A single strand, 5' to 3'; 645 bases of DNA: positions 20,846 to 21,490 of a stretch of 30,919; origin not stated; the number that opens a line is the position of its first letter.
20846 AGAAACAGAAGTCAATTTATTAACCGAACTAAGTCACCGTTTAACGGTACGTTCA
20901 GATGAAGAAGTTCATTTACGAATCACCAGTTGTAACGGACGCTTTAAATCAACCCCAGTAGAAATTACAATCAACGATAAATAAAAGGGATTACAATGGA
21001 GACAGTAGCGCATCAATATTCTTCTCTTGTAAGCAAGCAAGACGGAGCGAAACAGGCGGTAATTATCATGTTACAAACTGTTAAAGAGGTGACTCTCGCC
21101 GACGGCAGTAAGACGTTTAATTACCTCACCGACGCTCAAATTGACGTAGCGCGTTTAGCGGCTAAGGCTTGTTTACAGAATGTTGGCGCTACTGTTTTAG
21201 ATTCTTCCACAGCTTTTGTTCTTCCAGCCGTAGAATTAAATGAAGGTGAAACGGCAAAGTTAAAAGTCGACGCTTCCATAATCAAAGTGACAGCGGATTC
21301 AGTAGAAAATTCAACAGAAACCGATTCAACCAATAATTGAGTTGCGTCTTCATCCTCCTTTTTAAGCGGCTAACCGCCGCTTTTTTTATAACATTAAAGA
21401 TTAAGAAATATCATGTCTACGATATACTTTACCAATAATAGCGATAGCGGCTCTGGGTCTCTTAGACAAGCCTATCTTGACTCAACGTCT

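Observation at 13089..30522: Duplicated module of two small paralogues, a terminator and a giant leaderless beta-helix/FN3 protein: candidate undescribed fibre or appendage system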

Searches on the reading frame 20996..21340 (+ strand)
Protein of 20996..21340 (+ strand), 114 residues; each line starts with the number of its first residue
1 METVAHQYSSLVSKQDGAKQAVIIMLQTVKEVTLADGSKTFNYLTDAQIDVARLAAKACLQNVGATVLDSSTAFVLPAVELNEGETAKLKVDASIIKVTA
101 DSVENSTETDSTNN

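Call 5: search_protein_families(library=pfam, proteins=[window:20996-21340:+], max_evalue=0.1)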
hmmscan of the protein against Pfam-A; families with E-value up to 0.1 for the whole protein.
window:20996-21340:+ (114 aa): 1 family
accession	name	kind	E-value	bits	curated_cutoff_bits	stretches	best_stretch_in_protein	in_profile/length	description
PF24182.1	G1RFP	-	0.067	13.3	22.6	0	48-69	2-26/36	Gene 1 ring forming protein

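Call 6: search_protein_families(library=phrogs, proteins=[window:20996-21340:+], max_evalue=0.1)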
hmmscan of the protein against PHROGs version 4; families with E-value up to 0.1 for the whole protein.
window:20996-21340:+ (114 aa): 1 family
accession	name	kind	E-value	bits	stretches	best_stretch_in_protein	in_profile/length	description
phrog_13292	-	unknown function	0.063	14.2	1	20-46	9-36/65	-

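Call 13: find_encoding_contigs(protein=window:20996-21340:+, flank=10000, max_places=6)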
Protein window:20996-21340:+ (114 aa): 5 contigs read that carry it; 5 places shown.
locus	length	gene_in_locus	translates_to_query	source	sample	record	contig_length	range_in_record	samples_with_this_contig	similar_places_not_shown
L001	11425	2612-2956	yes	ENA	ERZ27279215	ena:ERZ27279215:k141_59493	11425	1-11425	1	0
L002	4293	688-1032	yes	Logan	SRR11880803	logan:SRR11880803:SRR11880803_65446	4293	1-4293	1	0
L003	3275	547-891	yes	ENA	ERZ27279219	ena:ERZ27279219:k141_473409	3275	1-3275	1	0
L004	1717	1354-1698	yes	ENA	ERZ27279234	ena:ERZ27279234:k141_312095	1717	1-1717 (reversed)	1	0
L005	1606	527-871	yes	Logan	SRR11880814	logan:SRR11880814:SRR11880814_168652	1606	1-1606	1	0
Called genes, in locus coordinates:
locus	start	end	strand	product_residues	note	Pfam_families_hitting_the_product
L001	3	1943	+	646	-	?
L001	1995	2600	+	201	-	-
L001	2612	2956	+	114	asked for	-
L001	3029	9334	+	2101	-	-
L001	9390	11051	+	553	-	-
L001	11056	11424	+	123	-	?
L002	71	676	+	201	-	-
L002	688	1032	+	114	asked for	-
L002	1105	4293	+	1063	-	?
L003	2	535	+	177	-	?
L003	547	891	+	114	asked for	-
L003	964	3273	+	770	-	?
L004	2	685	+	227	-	?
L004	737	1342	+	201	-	-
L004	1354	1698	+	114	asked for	-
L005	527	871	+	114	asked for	-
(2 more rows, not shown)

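Call 20: search_protein_families(library=ncbifam, proteins=[window:20996-21340:+], max_evalue=0.1)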
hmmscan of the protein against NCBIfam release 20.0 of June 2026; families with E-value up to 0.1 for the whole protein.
window:20996-21340:+ (114 aa): 0 families

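Call 34: predict_structure(alignment_id=A2)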
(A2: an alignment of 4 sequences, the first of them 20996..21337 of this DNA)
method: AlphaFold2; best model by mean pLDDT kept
length: 114 residues; sequences in the alignment: 4
mean_pLDDT: 60.4   pTM: 0.48
mean pLDDT of the five models: 60.4, 57.6, 57.1, 55.2, 47.6
residues with pLDDT >= 90: 1; 70-90: 36; 50-70: 46; < 50: 31
segments of 3 or more residues with pLDDT < 50: 1-15, 101-114
pLDDT, mean of each block of 10 residues (from residue 1): 35 50 68 85 77 74 63 58 69 56 38 38
secondary structure, 60 per line:
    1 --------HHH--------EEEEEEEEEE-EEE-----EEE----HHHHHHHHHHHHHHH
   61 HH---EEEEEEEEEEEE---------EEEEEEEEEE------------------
elements in order: E20-29 E31-33 E39-41 H46-62 E66-77 E87-96

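Call 36: search_protein_representatives(alignment_id=A2)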
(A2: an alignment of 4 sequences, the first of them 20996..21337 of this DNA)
Query: 4 sequences, 104 profile positions. Proteins with E-value up to 0.001 (for the whole library): 29; up to 1e-10: 9; up to 1e-30: 3. The best 29 are listed.
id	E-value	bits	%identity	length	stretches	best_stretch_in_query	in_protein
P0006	3.2e-38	146.2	-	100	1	1-101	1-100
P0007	1.2e-32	128.3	-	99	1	1-100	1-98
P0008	1.3e-32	128.2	-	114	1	1-102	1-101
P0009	4.0e-30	120.2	-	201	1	1-102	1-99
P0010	7.7e-14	67.9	-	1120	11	46-93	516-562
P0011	3.2e-12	62.7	-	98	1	1-100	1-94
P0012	4.5e-12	62.2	-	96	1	1-99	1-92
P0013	2.8e-11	59.6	-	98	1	3-99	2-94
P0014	6.3e-11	58.5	-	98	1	6-102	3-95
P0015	2.5e-09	53.4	-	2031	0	-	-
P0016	1.6e-08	50.8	-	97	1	17-102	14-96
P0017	1.8e-08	50.6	-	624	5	70-102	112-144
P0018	9.1e-08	48.4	-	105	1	5-102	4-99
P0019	2.0e-07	47.3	-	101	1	4-100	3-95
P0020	4.8e-07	46.0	-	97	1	14-102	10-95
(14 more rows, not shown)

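Call 39: find_homologous_proteins(query=A3, max_evalue=0.001)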
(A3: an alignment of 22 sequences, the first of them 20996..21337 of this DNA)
Query A3 (22 sequences) (114 aa, profile of the alignment): 10 proteins with E <= 0.001 among 4427 candidates.
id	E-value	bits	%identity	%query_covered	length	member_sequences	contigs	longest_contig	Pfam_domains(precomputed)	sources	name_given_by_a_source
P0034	7.5e-26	108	28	84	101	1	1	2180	-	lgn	-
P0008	6.8e-25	105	99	100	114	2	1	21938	-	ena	-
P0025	2.4e-23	100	29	92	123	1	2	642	-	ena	-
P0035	8.2e-23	98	30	85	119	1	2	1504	-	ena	-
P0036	8.7e-23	98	29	86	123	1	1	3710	-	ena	-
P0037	9.0e-23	98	29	90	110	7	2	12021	-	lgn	-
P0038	1.0e-22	98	32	86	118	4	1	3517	-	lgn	-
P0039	5.2e-22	95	28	89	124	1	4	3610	-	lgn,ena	-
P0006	2.4e-21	93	-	-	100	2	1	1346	-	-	-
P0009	1.1e-6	46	32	44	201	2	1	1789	-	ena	-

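Call 40: search_solved_structures(query=A3, max_evalue=10)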
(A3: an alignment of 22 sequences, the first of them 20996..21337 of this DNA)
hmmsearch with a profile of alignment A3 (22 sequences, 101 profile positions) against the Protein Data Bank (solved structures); distinct sequences matched with E-value up to 10: 6.
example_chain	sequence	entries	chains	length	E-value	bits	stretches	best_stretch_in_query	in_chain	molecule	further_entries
4v87_A8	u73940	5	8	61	0.94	12.5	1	35-75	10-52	50S ribosomal protein L35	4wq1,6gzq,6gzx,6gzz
4v83_B5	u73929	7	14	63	1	12.4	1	35-75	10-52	50S ribosomal protein L35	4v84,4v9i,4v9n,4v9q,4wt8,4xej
5a9z_Ae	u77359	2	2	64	1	12.4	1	35-75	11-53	50S ribosomal protein L35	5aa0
4v68_B8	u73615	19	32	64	1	12.4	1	35-76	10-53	50S ribosomal protein L35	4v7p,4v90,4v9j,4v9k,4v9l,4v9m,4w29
10px_18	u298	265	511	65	1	12.4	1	35-76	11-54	50S ribosomal protein L35 | tRNA acceptor end mimic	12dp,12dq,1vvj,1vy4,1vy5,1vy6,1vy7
6moj_A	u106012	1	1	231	1.6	11.8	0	42-73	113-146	Dimeric DARPin ACR5 (A_angle_R5)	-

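Call 41: find_encoding_contigs(protein=P0037, flank=10000, max_places=6)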
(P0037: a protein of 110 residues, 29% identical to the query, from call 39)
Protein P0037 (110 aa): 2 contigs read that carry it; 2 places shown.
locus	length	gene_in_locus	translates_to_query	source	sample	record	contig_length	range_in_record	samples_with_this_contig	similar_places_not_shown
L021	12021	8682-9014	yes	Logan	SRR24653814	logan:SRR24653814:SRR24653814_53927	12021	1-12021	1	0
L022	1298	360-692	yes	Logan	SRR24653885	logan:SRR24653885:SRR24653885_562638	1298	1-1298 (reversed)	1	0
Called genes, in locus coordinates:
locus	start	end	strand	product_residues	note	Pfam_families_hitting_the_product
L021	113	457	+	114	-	-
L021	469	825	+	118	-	-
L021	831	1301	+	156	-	-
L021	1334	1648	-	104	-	-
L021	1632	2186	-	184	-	PF06114:Peptidase_M78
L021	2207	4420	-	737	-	PF20454:GpA_nuclease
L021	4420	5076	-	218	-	-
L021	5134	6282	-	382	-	-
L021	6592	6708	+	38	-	-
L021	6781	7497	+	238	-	-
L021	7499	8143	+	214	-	-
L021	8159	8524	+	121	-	-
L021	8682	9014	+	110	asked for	-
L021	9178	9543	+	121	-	-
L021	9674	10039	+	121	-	-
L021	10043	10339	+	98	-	-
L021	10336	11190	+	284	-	PF01145:Band_7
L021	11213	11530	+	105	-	-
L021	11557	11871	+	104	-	-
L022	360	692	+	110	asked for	-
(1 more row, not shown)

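Call 42: find_encoding_contigs(protein=P0008, flank=10000, max_places=4)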
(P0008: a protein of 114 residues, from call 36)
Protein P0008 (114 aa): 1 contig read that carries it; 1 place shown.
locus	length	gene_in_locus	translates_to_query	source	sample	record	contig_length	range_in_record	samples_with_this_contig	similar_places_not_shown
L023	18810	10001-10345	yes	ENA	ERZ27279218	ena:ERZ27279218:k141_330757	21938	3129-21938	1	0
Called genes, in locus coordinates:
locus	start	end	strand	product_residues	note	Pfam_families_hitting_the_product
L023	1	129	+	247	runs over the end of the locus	-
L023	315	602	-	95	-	-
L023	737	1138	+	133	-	-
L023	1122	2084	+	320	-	-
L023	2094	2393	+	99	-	-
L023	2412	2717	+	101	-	-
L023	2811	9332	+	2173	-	PF13229:Beta_helix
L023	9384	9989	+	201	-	-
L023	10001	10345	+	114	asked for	-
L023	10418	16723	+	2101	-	-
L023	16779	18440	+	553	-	-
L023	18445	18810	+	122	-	?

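Call 43: search_protein_families(library=phrogs, proteins=[L021:5134-6282:-, L021:4420-5076:-, L021:6781-7497:+, L021:7499-8143:+, L021:8159-8524:+, L021:8682-9014:+, L021:9178-9543:+, L021:9674-10039:+, L021:10043-10339:+, L021:10336-11190:+], max_evalue=0.01)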
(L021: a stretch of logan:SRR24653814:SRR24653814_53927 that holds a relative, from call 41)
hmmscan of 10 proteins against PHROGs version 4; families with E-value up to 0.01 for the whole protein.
L021:5134-6282:- (382 aa): 0 families

L021:4420-5076:- (218 aa): 0 families

L021:6781-7497:+ (238 aa): 0 families

L021:7499-8143:+ (214 aa): 0 families

L021:8159-8524:+ (121 aa): 0 families

L021:8682-9014:+ (110 aa): 0 families

L021:9178-9543:+ (121 aa): 0 families

L021:9674-10039:+ (121 aa): 0 families

L021:10043-10339:+ (98 aa): 0 families

L021:10336-11190:+ (284 aa): 3 families
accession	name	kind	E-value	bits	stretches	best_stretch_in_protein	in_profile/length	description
phrog_200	-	other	1.5e-57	196.5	1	15-282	85-366/379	lipoprotein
phrog_38808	-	unknown function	0.00017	22.9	1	218-273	8-65/68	-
phrog_2631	-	tail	0.0064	16.1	1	170-261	170-259/644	tail fiber protein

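Call 45: find_encoding_contigs(protein=P0039, flank=10000, max_places=6)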
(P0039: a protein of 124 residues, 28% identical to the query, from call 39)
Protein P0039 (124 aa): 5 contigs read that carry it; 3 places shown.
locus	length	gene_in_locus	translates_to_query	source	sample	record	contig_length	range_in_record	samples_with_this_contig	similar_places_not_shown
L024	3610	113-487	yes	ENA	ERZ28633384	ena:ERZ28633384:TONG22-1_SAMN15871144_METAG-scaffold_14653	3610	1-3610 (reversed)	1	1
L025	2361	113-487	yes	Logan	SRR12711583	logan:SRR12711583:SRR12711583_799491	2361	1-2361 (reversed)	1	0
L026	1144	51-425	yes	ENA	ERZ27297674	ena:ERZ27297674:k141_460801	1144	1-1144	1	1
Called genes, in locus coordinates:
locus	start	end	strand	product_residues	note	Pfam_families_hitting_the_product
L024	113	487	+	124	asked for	-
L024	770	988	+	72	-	-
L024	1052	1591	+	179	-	-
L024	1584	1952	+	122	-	-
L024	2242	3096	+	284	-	PF01145:Band_7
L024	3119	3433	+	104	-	-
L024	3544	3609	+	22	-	?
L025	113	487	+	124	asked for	-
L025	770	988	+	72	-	-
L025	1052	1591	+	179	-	-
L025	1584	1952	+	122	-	-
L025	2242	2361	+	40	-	?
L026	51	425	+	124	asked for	-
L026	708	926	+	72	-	-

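Call 46: find_encoding_contigs(protein=P0038, flank=10000, max_places=6)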
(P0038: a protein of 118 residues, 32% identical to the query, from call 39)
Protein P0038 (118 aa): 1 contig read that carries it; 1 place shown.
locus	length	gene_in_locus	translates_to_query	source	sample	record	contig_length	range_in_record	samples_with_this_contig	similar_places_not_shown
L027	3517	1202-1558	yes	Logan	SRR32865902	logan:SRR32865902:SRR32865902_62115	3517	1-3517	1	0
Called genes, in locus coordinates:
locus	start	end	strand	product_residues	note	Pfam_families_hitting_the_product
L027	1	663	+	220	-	?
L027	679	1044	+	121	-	-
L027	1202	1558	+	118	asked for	-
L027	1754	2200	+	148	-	-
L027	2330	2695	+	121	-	-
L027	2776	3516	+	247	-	?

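Call 47: predict_structure(alignment_id=A3)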
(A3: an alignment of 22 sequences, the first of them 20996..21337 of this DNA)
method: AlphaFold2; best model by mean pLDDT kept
length: 114 residues; sequences in the alignment: 22
mean_pLDDT: 82.8   pTM: 0.61
mean pLDDT of the five models: 82.8, 78.6, 73.6, 73.5, 60.7
residues with pLDDT >= 90: 31; 70-90: 69; 50-70: 14; < 50: 0
segments of 3 or more residues with pLDDT < 50: none
pLDDT, mean of each block of 10 residues (from residue 1): 85 79 84 93 89 91 85 83 89 83 59 56
secondary structure, 60 per line:
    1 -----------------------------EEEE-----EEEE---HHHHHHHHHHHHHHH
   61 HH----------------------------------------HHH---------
elements in order: E30-33 E39-42 H46-62

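Call 50: fold_search(model_id=the predicted structure, library=pdb)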
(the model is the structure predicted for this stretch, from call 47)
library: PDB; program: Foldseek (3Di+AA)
matches with E <= 10: 74; with E <= 0.001: 0
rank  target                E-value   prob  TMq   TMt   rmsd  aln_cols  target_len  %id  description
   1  4oo1_J                1.1e+00  0.08  0.19  0.06  26.9        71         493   14  Structure of an Rrp6-RNA exosome complex bound to poly(A) RNA (released 2014-07-02)
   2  1ihr_A                1.6e+00  0.04  0.20  0.26  11.3        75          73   17  Crystal structure of the dimeric C-terminal domain of TonB (released 2001-08-01)
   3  6hix_Af               1.9e+00  0.08  0.22  0.20  14.9        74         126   16  Cryo-EM structure of the Trypanosoma brucei mitochondrial ribosome - This entry contains the large mitoribosomal subu (released 2018-09-26)
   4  1ihr_B                1.9e+00  0.04  0.20  0.26  11.3        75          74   17  Crystal structure of the dimeric C-terminal domain of TonB (released 2001-08-01)
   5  9m0p_CA               2.0e+00  0.08  0.17  0.05  10.5        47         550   11  Cryo-EM structure of human 80S ribosome in complex with montanine (released 2026-01-14)
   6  1zg2_MODEL_1_A        2.1e+00  0.10  0.17  0.20  10.4        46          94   24  Solution NMR structure of the UPF0213 protein BH0048 from Bacillus halodurans. Northeast Structural Genomics t (released 2005-06-21)
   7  5c0x_K                2.6e+00  0.12  0.21  0.08   9.2        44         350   14  Structure of a 12-subunit nuclear exosome complex bound to structured RNA (released 2015-08-05)
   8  7aoi_Af               3.3e+00  0.06  0.22  0.20  14.1        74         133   14  Trypanosoma brucei mitochondrial ribosome large subunit assembly intermediate (released 2020-12-02)
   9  6yxx_Af               3.5e+00  0.05  0.24  0.20  16.0        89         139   15  State A of the Trypanosoma brucei mitoribosomal large subunit assembly intermediate (released 2020-10-14)
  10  6nkl_C                3.5e+00  0.04  0.17  0.24  13.2        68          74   24  2.2 A resolution structure of VapBC-1 from nontypeable Haemophilus influenzae (released 2019-04-10)
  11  9kqg_A                3.8e+00  0.18  0.25  0.08   2.6        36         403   22  Cryo-EM structure of CsKCS6-CsCER2 complex (released 2025-11-19)
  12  8vhx_A                4.3e+00  0.03  0.13  0.17  13.5        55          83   16  Cryo-EM of neck of bacteriophage Chi (released 2024-10-02)
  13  1o7k_B                5.0e+00  0.14  0.18  0.17   5.9        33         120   18  human p47 PX domain complex with sulphates (released 2002-11-20)
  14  4adx_U                5.0e+00  0.10  0.14  0.28   7.3        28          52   21  The Cryo-EM Structure of the Archaeal 50S Ribosomal Subunit in Complex with Initiation Factor 6 (released 2012-02-08)
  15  2w1t_A                5.0e+00  0.10  0.18  0.12   5.9        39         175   18  Crystal Structure of B. subtilis SpoVT (released 2008-11-18)
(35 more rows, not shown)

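Call 51: fold_search(model_id=the predicted structure, library=viral)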
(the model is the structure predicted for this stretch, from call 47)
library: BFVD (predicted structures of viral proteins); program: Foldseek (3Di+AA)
matches with E <= 10: 314; with E <= 0.001: 0
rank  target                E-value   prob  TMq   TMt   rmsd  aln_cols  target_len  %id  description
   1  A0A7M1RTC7            3.0e-01  0.25  0.15  0.35  10.1        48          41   17  Uncharacterized protein [Bacillus phage DLc1]
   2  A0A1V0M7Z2            3.0e-01  0.13  0.21  0.10  25.3        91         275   20  p1 protein (Fragment) [Potato virus Y]
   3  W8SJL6                3.7e-01  0.23  0.23  0.31  13.6        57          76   18  p1 protein (Fragment) [Potato virus Y]
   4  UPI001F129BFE         3.7e-01  0.09  0.19  0.04  20.5        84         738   19  (no name look-up for this kind of identifier)
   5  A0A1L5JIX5            4.6e-01  0.10  0.20  0.18  27.1        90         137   18  p1 protein (Fragment) [Potato virus Y]
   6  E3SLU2                4.9e-01  0.41  0.22  0.41  11.9        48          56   21  Uncharacterized protein [Prochlorococcus phage P-RSM4]
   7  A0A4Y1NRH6            7.0e-01  0.18  0.19  0.33   9.6        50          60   14  Uncharacterized protein [Erwinia phage vB_EhrS_59]
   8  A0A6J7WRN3            7.5e-01  0.07  0.15  0.09  14.7        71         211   20  Uncharacterized protein [uncultured Caudovirales phage]
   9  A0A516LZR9            9.3e-01  0.41  0.22  0.37   7.1        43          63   12  (no name in the UniProt tables at hand)
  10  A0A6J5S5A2            9.3e-01  0.05  0.15  0.14  31.5        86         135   15  Uncharacterized protein [uncultured Caudovirales phage]
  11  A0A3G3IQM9            9.3e-01  0.02  0.14  0.13  36.3       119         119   14  (no name in the UniProt tables at hand)
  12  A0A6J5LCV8            1.0e+00  0.21  0.20  0.30  10.5        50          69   20  Uncharacterized protein [uncultured Caudovirales phage]
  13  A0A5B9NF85            1.1e+00  0.20  0.16  0.14   5.9        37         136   27  HNH endonuclease [Klebsiella phage KMI6]
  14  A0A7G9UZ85            1.1e+00  0.11  0.17  0.29  10.1        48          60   12  Uncharacterized protein [Streptomyces phage Faust]
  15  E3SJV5                1.1e+00  0.18  0.22  0.31  12.7        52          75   17  Uncharacterized protein [Synechococcus phage S-ShM2]
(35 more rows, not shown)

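Call 62: find_related_loci(query=A4, collection=viral_contigs, flank=10000)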
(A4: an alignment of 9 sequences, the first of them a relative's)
Query A4 (96 aa) in viral_contigs; peptide patterns used: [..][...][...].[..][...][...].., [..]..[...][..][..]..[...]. (x = any residue, [..] = any of these).
68 stretches matched a pattern; 4 encode a relative of the query (tblastn E <= 1e-3); 4 distinct loci.
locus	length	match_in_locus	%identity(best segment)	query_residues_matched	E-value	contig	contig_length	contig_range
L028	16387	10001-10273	58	2-91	5e-30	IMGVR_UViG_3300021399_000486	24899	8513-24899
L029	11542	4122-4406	55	2-96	7e-30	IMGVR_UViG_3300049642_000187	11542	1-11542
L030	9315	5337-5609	57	2-91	2e-29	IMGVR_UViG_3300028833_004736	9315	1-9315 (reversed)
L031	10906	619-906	58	2-96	9e-29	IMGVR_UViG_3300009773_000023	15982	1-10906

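Call 67: search_protein_families(library=phrogs, proteins=[L028:5209-6519:+, L028:7316-9031:+, L028:10285-11031:+, L028:11042-12901:+, L028:13005-13724:+, L028:13771-14964:+, L029:1424-3151:+, L029:4416-5849:+, L029:5846-6742:+, L029:6732-8822:+], max_evalue=0.001)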
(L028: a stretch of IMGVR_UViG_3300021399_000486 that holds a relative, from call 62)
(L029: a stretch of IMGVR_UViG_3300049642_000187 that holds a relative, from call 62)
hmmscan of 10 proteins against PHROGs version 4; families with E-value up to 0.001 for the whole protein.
L028:5209-6519:+ (436 aa): 6 families
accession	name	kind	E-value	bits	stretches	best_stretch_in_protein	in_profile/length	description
phrog_979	-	head and packaging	2.4e-60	205.9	1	3-422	148-601/642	terminase large subunit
phrog_2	-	head and packaging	8.3e-35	121.7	1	8-418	264-590/807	terminase large subunit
phrog_38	-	head and packaging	2.2e-24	87.2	1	245-425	526-708/760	terminase large subunit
phrog_3717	-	head and packaging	1.7e-13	51.7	1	23-183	22-177/277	terminase large subunit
phrog_5573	-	head and packaging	2.9e-07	31.1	1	174-413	26-230/250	terminase large subunit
phrog_20726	-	unknown function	0.00027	21.6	0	269-347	4-82/199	-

L028:7316-9031:+ (571 aa): 1 family
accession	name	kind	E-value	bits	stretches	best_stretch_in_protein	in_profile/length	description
phrog_22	-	DNA, RNA and nucleotide metabolism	0.0003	21.9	1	251-333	73-148/162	thioredoxin domain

L028:10285-11031:+ (248 aa): 0 families

L028:11042-12901:+ (619 aa): 0 families

L028:13005-13724:+ (239 aa): 1 family
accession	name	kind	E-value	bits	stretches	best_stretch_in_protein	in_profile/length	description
phrog_206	-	head and packaging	9.4e-06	26.5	1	36-210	40-224/263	head scaffolding protein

L028:13771-14964:+ (397 aa): 1 family
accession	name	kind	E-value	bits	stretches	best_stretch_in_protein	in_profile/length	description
phrog_1328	-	head and packaging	3.3e-34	120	1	44-390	41-310/583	major head protein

L029:1424-3151:+ (575 aa): 2 families
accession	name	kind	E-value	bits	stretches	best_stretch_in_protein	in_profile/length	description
phrog_22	-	DNA, RNA and nucleotide metabolism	6.6e-08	33.8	1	268-357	72-156/162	thioredoxin domain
phrog_11383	-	unknown function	0.00011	22.7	0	51-91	181-215/462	-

L029:4416-5849:+ (477 aa): 0 families

L029:5846-6742:+ (298 aa): 6 families
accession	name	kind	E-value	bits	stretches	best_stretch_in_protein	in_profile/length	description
phrog_363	-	other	2e-60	205.7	1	1-294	54-314/327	DNA methyltransferase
phrog_116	-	other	1.1e-39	137.4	1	1-177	208-386/779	DNA methyltransferase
phrog_29583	-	other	3.4e-26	93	1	19-169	30-195/468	DNA methyltransferase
phrog_32758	-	other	7.1e-17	62.6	2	125-168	5-48/154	DNA methyltransferase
phrog_5999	-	other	2.1e-08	35.1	1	4-99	6-102/109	DNA methyltransferase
phrog_36267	-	other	3e-06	28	1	1-65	1-60/151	DNA methyltransferase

L029:6732-8822:+ (696 aa): 2 families
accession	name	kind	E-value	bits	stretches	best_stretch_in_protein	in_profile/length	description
phrog_38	-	head and packaging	2.9e-34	119.8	1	17-396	232-529/760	terminase large subunit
phrog_15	-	head and packaging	1.8e-19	70.6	1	402-666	699-923/1330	terminase large subunit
